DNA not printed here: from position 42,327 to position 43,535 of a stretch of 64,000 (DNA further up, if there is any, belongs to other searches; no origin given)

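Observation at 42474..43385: Phd/YefM antitoxin-like domain fused to a LeuA allosteric domain, heading an ECF sigma operon that lacks an anti-sigma gene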

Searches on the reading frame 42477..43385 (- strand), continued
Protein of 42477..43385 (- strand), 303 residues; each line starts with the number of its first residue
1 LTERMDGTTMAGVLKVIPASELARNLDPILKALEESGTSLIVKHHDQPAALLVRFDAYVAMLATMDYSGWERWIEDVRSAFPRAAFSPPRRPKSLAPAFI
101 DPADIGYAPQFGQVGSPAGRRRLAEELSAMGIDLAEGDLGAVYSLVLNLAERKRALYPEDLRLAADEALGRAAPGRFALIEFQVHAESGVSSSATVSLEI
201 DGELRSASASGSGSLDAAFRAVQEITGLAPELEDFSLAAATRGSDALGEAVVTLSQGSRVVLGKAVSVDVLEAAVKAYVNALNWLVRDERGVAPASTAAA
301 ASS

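Call 73: find_homologous_proteins(query=P0431, max_evalue=1e-20)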
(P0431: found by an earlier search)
Query P0431 (241 aa): 285 proteins with E <= 1e-20 among 7943 candidates; the best 120 are listed.
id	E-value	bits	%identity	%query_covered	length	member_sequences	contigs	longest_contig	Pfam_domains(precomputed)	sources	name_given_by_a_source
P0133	1.2e-113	396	87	89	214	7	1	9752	PF08502.16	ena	-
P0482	6.1e-107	374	73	99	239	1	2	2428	PF08502.16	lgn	-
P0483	3.8e-103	362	80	88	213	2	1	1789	PF08502.16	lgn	-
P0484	2.2e-91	324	65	99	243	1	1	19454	PF08502.16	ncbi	ncbi:MAG: hypothetical protein NVS9B1_12070 [Candidatus Dormibacteraceae bacterium]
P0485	4.8e-91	322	65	100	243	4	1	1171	PF08502.16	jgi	jgi:2-isopropylmalate synthase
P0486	5.0e-91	322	66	98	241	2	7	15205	PF08502.16,PF02604.27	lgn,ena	-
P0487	3.3e-90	320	66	99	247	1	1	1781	PF08502.16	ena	-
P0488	4.2e-90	319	64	98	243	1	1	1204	PF08502.16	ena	-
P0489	8.4e-90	318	66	98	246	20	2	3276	PF08502.16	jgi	jgi:2-isopropylmalate synthase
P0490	8.4e-90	318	66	98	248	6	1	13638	PF08502.16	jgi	jgi:2-isopropylmalate synthase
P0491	8.7e-90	318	66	98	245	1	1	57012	PF08502.16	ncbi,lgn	-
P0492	1.2e-89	318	64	100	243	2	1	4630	PF08502.16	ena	-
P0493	2.8e-89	317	66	98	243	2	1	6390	PF08502.16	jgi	-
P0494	3.4e-89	316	65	99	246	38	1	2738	PF08502.16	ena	-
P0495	4.9e-89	316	65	99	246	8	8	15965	PF08502.16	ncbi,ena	ncbi:MAG TPA: alpha-isopropylmalate synthase regulatory domain-containing protein [Candidatus Dormib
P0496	7.3e-89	315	65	98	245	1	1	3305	PF08502.16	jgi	jgi:2-isopropylmalate synthase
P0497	9.1e-89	315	64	99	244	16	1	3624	PF08502.16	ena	-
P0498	9.2e-89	315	64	98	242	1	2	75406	PF08502.16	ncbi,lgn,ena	-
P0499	1.4e-88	314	65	98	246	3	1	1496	PF08502.16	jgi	jgi:2-isopropylmalate synthase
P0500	1.5e-88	314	64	98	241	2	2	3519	PF08502.16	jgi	-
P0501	1.9e-88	314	64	100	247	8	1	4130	PF08502.16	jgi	jgi:2-isopropylmalate synthase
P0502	1.0e-87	312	64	98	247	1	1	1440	PF08502.16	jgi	jgi:2-isopropylmalate synthase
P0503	1.0e-87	312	64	99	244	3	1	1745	PF08502.16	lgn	-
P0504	2.9e-87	310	64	98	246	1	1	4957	PF08502.16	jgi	jgi:2-isopropylmalate synthase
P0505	9.8e-87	308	63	99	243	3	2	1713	PF08502.16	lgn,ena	-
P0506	1.1e-86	308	63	98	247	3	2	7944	PF08502.16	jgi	jgi:2-isopropylmalate synthase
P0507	1.6e-86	308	64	98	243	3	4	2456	PF08502.16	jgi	-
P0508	2.6e-86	307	63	98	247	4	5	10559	PF08502.16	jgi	jgi:2-isopropylmalate synthase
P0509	3.3e-86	307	63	98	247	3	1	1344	PF08502.16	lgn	-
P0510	5.2e-86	306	63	99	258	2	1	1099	PF08502.16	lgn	-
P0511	1.5e-85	304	62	100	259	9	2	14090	PF08502.16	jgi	jgi:2-isopropylmalate synthase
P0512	3.0e-85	303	61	98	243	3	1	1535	PF08502.16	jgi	jgi:2-isopropylmalate synthase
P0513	1.2e-84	302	63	98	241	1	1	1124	PF08502.16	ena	-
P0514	1.8e-84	301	62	100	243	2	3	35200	PF08502.16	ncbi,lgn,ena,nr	ncbi:MAG TPA: alpha-isopropylmalate synthase regulatory domain-containing protein [Candidatus Dormib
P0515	7.2e-84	299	62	100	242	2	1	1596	PF08502.16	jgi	-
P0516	8.2e-84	299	62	97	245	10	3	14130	PF08502.16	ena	-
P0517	1.1e-83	298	62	97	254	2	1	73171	PF08502.16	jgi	jgi:2-isopropylmalate synthase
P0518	2.7e-83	297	62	98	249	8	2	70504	PF08502.16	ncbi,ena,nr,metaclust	ncbi:MAG: hypothetical protein E6I70_07730 [Chloroflexi bacterium]|nr:MAG: hypothetical protein E6I7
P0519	7.2e-83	296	62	98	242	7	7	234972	PF08502.16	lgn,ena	-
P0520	3.1e-82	294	62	97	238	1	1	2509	PF08502.16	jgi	-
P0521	9.2e-82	292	59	100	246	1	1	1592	PF08502.16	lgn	-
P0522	3.9e-81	290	63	96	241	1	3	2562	PF08502.16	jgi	-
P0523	4.7e-81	290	63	96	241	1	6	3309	PF08502.16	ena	-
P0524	3.0e-79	284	59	98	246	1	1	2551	PF08502.16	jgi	jgi:antitoxin (DNA-binding transcriptional repressor) of toxin-antitoxin stability system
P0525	1.3e-78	282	66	86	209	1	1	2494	PF08502.16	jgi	jgi:2-isopropylmalate synthase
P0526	1.8e-73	265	59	96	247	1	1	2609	PF08502.16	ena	-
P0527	6.8e-68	247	49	99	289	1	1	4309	PF08502.16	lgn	-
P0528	1.2e-66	243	48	99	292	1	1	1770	PF08502.16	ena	-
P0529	2.2e-66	242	49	99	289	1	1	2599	PF08502.16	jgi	jgi:hypothetical protein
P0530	4.9e-66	241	51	97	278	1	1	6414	PF08502.16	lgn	-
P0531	5.6e-66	240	47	97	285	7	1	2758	PF08502.16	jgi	jgi:antitoxin (DNA-binding transcriptional repressor) of toxin-antitoxin stability system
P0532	1.4e-65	239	60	78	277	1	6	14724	PF08502.16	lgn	-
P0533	2.3e-65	238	48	99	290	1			PF08502.16,PF02604.27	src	-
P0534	2.9e-65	238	47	99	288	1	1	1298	PF08502.16,PF02604.27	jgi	jgi:antitoxin (DNA-binding transcriptional repressor) of toxin-antitoxin stability system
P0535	4.2e-65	238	47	99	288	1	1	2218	PF08502.16,PF02604.27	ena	-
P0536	6.3e-65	237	60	78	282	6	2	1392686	PF08502.16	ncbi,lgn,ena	-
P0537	7.9e-65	237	48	99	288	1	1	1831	PF08502.16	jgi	-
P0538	7.9e-65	237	48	97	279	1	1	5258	PF08502.16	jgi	jgi:antitoxin (DNA-binding transcriptional repressor) of toxin-antitoxin stability system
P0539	8.9e-65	237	46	99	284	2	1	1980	PF08502.16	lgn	-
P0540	1.0e-64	236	47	99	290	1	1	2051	PF08502.16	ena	-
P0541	1.0e-64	236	47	99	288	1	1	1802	PF08502.16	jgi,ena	jgi:antitoxin (DNA-binding transcriptional repressor) of toxin-antitoxin stability system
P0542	2.9e-64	235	59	81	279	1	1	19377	PF08502.16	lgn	-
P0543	3.1e-64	235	61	78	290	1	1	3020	PF08502.16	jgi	jgi:hypothetical protein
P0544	6.1e-64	234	62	78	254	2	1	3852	PF08502.16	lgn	-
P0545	1.3e-63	233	61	78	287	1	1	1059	PF08502.16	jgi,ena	jgi:2-isopropylmalate synthase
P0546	1.6e-63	232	62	78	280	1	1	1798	PF08502.16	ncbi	-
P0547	2.1e-63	232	47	99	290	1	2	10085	PF08502.16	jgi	jgi:2-isopropylmalate synthase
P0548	2.5e-63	232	48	99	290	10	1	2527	PF08502.16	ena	-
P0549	3.2e-63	231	47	99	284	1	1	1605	PF08502.16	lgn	-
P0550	4.6e-63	231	58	81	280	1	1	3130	PF08502.16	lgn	-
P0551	4.9e-63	231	47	97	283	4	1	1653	PF08502.16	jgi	jgi:LeuA allosteric (dimerisation) domain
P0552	4.9e-63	231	49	97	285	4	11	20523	PF08502.16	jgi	jgi:antitoxin (DNA-binding transcriptional repressor) of toxin-antitoxin stability system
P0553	9.4e-63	230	49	97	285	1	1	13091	PF08502.16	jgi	jgi:antitoxin (DNA-binding transcriptional repressor) of toxin-antitoxin stability system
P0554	1.6e-62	229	58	80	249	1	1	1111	PF08502.16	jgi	jgi:2-isopropylmalate synthase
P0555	1.8e-62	229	48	93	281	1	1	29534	PF08502.16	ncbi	-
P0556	2.1e-62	229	46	98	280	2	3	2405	PF08502.16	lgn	-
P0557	2.1e-62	229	48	93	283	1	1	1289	PF08502.16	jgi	-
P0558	2.8e-62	228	47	99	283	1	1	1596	PF08502.16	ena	-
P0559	3.1e-62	228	48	97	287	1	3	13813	PF08502.16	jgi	jgi:hypothetical protein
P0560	3.2e-62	228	57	78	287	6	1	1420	PF08502.16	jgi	jgi:hypothetical protein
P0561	3.2e-62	228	45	99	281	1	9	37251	PF08502.16,PF02604.27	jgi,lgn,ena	-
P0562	4.3e-62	228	60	78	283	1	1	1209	PF08502.16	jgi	jgi:hypothetical protein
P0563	5.3e-62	227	50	92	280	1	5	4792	PF08502.16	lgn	-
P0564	5.6e-62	227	46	99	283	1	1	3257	PF08502.16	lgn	-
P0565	6.1e-62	227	51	97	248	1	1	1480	PF08502.16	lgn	-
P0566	8.1e-62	227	68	67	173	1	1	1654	PF08502.16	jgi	-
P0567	9.9e-62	227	60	78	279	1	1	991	PF08502.16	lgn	-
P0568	1.2e-61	226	46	100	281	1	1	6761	PF08502.16,PF02604.27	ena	-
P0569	1.2e-61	226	47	97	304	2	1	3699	PF08502.16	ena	-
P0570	1.5e-61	226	56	84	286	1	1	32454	PF08502.16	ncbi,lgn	ncbi:MAG TPA: alpha-isopropylmalate synthase regulatory domain-containing protein [Candidatus Dormib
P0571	1.6e-61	226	57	82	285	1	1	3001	PF08502.16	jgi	jgi:prevent-host-death family protein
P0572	2.0e-61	226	58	79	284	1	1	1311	PF08502.16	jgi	jgi:hypothetical protein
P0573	2.1e-61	225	55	82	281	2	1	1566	PF08502.16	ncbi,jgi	-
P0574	2.1e-61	225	57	82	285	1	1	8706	PF08502.16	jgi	jgi:prevent-host-death family protein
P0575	2.4e-61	225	45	99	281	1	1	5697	PF08502.16,PF02604.27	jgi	-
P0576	2.5e-61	225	46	100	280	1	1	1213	PF08502.16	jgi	jgi:prevent-host-death family protein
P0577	2.7e-61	225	45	98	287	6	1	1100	PF08502.16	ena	-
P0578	3.0e-61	225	47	97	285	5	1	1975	PF08502.16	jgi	jgi:hypothetical protein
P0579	3.1e-61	225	59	78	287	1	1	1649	PF08502.16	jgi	jgi:LeuA-like protein with dimerisation domain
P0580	3.4e-61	225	45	99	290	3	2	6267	PF08502.16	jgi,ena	-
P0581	3.7e-61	225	62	75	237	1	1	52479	PF08502.16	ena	-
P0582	3.8e-61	225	44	100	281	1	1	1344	PF08502.16,PF02604.27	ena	-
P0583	3.9e-61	225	58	79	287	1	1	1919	PF08502.16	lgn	-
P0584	4.3e-61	224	44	100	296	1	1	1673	PF08502.16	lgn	-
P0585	4.6e-61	224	59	78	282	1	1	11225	PF08502.16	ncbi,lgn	-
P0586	4.7e-61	224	45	99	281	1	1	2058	PF08502.16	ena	-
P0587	4.8e-61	224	45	98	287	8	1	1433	PF08502.16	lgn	-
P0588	5.0e-61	224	57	79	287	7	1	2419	PF08502.16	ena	-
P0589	5.2e-61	224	44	99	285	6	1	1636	PF08502.16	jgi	-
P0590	5.4e-61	224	56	81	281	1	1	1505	PF08502.16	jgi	-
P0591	6.1e-61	224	47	98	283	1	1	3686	PF08502.16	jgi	jgi:PHD/YefM family antitoxin component YafN of YafNO toxin-antitoxin module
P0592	6.3e-61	224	58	78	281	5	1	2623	PF08502.16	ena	-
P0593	6.4e-61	224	60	78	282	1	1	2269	PF08502.16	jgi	jgi:2-isopropylmalate synthase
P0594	7.8e-61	224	59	81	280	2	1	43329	PF08502.16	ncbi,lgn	-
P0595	9.0e-61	223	59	78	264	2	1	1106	PF08502.16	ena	-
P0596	9.3e-61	223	58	78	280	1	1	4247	PF08502.16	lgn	-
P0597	9.6e-61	223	59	78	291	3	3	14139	PF08502.16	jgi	-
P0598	1.0e-60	223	58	81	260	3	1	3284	PF08502.16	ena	-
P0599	1.1e-60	223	57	78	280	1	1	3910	PF08502.16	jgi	jgi:hypothetical protein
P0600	1.1e-60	223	48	99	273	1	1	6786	PF08502.16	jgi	jgi:2-isopropylmalate synthase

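Call 74: find_encoding_contigs(protein=P0536, flank=6000, max_places=2)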
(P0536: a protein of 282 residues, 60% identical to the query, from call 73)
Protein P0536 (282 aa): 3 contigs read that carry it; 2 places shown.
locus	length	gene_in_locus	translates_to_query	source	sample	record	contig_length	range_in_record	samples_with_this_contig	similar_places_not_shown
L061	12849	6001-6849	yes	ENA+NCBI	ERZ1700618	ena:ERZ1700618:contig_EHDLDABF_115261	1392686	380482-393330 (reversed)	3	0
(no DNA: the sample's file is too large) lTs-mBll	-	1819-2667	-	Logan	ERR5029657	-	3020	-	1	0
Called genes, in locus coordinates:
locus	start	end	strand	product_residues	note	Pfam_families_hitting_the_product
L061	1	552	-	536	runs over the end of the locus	PF02734:Dak2, PF21645:FakA-like_M, PF13684:FakA-like_C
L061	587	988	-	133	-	PF03780:Asp23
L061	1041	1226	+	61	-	PF00830:Ribosomal_L28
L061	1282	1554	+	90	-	-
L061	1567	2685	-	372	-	PF00850:Hist_deacetyl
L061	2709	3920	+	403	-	PF07969:Amidohydro_3, PF01979:Amidohydro_1, PF07969:Amidohydro_3 (weak)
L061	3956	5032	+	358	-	PF07837:FTCD_N, PF02971:FTCD (weak)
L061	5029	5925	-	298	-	PF18917:LiaI-LiaF-like_TM1, PF22570:LiaF-TM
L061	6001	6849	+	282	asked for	PF08502:LeuA_dimer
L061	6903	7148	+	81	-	PF01243:PNPOx_N (weak)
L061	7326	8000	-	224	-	PF00072:Response_reg, PF08281:Sigma70_r4_2, PF00196:GerE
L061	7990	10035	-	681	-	PF07730:HisKA_3, PF02518:HATPase_c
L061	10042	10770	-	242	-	-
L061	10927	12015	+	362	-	PF01734:Patatin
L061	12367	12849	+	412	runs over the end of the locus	PF02812:ELFV_dehydrog_N, PF00208:ELFV_dehydrog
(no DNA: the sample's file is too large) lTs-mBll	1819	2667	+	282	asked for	PF08502:LeuA_dimer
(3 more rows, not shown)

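Call 75: find_encoding_contigs(protein=P0561, flank=6000, max_places=2)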
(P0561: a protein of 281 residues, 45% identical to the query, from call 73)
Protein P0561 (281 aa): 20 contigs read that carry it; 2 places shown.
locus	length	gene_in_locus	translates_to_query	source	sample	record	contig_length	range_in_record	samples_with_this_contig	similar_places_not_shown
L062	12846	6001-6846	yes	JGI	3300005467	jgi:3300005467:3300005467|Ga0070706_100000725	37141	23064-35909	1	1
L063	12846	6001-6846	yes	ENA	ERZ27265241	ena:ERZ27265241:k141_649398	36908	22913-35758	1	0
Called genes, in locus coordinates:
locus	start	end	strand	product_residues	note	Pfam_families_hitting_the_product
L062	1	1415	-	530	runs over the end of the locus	PF02734:Dak2, PF21645:FakA-like_M, PF13684:FakA-like_C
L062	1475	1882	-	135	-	PF03780:Asp23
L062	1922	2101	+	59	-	PF00830:Ribosomal_L28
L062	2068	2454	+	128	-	-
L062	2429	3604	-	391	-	PF00850:Hist_deacetyl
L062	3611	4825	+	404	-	PF07969:Amidohydro_3 (weak), PF01979:Amidohydro_1, PF07969:Amidohydro_3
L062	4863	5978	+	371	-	PF07837:FTCD_N, PF02971:FTCD (weak)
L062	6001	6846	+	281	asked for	PF02604:PhdYeFM_antitox (faint), PF08502:LeuA_dimer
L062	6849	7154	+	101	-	PF01243:PNPOx_N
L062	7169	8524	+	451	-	PF13360:PQQ_2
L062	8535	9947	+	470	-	PF12146:Hydrolase_4 (faint), PF00561:Abhydrolase_1 (weak), PF00326:Peptidase_S9 (weak)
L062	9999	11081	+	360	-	PF01734:Patatin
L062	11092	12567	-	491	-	PF01566:Nramp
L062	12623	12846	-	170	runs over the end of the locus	PF00885:DMRL_synthase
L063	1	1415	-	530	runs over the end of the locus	PF02734:Dak2, PF21645:FakA-like_M, PF13684:FakA-like_C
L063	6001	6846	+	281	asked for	PF02604:PhdYeFM_antitox (faint), PF08502:LeuA_dimer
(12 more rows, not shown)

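Call 84: search_protein_families(library=ncbifam, proteins=[L060:6727-7035:+, L062:6849-7151:+, L061:6903-7145:+], max_evalue=0.01)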
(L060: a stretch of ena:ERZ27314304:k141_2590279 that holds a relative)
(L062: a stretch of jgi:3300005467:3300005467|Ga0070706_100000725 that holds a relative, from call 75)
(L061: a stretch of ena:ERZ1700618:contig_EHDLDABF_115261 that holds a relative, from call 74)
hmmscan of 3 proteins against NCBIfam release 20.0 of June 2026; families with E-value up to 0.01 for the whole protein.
L060:6727-7035:+ (103 aa): 4 families
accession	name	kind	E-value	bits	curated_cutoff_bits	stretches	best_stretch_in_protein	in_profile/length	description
TIGR04023.1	PPOX_MSMEG_5819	subfamily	1.8e-13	50.4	85.6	1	4-100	2-115/115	PPOX class F420-dependent oxidoreductase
TIGR03618.1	Rv1155_F420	subfamily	9.7e-13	48.4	79.05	1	8-90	2-87/127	TIGR03618 family F420-dependent PPOX class oxidoreductase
TIGR03668.1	Rv0121_F420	hypoth_equivalog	7.4e-09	35.8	119.15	1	8-66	6-78/141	TIGR03668 family PPOX class F420-dependent oxidoreductase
TIGR03667.1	Rv3369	hypoth_equivalog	5.7e-05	23.1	125.3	1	9-87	9-88/130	TIGR03667 family PPOX class F420-dependent oxidoreductase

L062:6849-7151:+ (101 aa): 4 families
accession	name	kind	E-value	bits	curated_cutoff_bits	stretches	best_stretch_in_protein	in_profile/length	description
TIGR04023.1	PPOX_MSMEG_5819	subfamily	4e-14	52.5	85.6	1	5-100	1-114/115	PPOX class F420-dependent oxidoreductase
TIGR03618.1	Rv1155_F420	subfamily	5.9e-13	49.1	79.05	1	11-88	3-84/127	TIGR03618 family F420-dependent PPOX class oxidoreductase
TIGR03668.1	Rv0121_F420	hypoth_equivalog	4.1e-11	43.1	119.15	1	11-44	7-40/141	TIGR03668 family PPOX class F420-dependent oxidoreductase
TIGR03667.1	Rv3369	hypoth_equivalog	1e-05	25.5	125.3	1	12-83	10-84/130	TIGR03667 family PPOX class F420-dependent oxidoreductase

L061:6903-7145:+ (81 aa): 4 families
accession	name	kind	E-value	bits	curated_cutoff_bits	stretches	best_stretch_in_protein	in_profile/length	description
TIGR03618.1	Rv1155_F420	subfamily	2.1e-11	44.1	79.05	1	2-69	17-89/127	TIGR03618 family F420-dependent PPOX class oxidoreductase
TIGR04023.1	PPOX_MSMEG_5819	subfamily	0.00049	20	85.6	1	2-79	21-115/115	PPOX class F420-dependent oxidoreductase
TIGR03668.1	Rv0121_F420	hypoth_equivalog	0.0014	18.7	119.15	0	3-46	22-79/141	TIGR03668 family PPOX class F420-dependent oxidoreductase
TIGR03667.1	Rv3369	hypoth_equivalog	0.0051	16.7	125.3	1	2-62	23-85/130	TIGR03667 family PPOX class F420-dependent oxidoreductase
